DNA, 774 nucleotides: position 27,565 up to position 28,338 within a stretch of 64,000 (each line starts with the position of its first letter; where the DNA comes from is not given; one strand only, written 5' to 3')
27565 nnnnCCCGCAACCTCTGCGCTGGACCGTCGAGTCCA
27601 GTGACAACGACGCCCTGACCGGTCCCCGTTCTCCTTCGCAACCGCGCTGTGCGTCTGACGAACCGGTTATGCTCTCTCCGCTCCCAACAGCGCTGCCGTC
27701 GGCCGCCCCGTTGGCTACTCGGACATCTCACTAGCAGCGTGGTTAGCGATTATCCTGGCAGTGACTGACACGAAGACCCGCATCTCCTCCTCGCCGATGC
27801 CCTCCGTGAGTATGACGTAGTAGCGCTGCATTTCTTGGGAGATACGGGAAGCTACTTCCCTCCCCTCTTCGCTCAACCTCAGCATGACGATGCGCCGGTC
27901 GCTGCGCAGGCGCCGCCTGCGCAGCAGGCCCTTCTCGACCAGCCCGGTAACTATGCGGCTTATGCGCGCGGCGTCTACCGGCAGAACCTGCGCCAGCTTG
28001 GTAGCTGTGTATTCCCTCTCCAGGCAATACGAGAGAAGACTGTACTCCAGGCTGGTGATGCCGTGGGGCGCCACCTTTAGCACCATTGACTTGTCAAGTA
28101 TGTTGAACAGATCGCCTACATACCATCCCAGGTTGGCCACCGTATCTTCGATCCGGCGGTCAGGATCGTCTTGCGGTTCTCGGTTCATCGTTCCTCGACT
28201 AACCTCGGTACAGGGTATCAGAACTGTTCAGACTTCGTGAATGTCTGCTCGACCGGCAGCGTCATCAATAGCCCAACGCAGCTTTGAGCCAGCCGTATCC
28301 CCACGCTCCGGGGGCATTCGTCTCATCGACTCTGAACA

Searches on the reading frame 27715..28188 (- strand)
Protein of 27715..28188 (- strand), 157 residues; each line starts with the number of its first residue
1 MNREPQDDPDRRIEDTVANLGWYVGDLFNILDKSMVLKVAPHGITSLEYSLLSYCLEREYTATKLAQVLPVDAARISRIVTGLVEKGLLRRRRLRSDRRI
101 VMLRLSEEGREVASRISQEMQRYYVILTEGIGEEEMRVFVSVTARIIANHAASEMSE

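Call 6: search_protein_families(library=pfam, proteins=[window:27715-28188:-], max_evalue=0.01)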
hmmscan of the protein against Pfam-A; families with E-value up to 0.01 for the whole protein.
window:27715-28188:- (157 aa): 5 families
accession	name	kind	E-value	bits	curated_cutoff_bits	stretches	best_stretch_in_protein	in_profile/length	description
PF12802.13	MarR_2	-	4.9e-10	39.9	27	1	42-100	1-61/61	MarR family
PF01047.28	MarR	-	4.2e-08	33.4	24.6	1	60-101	18-59/59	MarR family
PF22381.2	Staph_reg_Sar_Rot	-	1.2e-07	32.1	27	1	42-115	10-84/85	Transcriptional regulator SarA/Rot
PF13463.12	HTH_27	-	3.8e-05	24.3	22.2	1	58-109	17-68/68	Winged helix DNA-binding domain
PF01978.25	TrmB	-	0.00019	21.6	25.6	1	42-93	4-56/68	Sugar-specific transcriptional regulator TrmB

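Call 62: find_encoding_contigs(protein=window:27715-28188:-, flank=10000, max_places=10)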
Protein window:27715-28188:- (157 aa): no gene with exactly this product is on record in the collection.
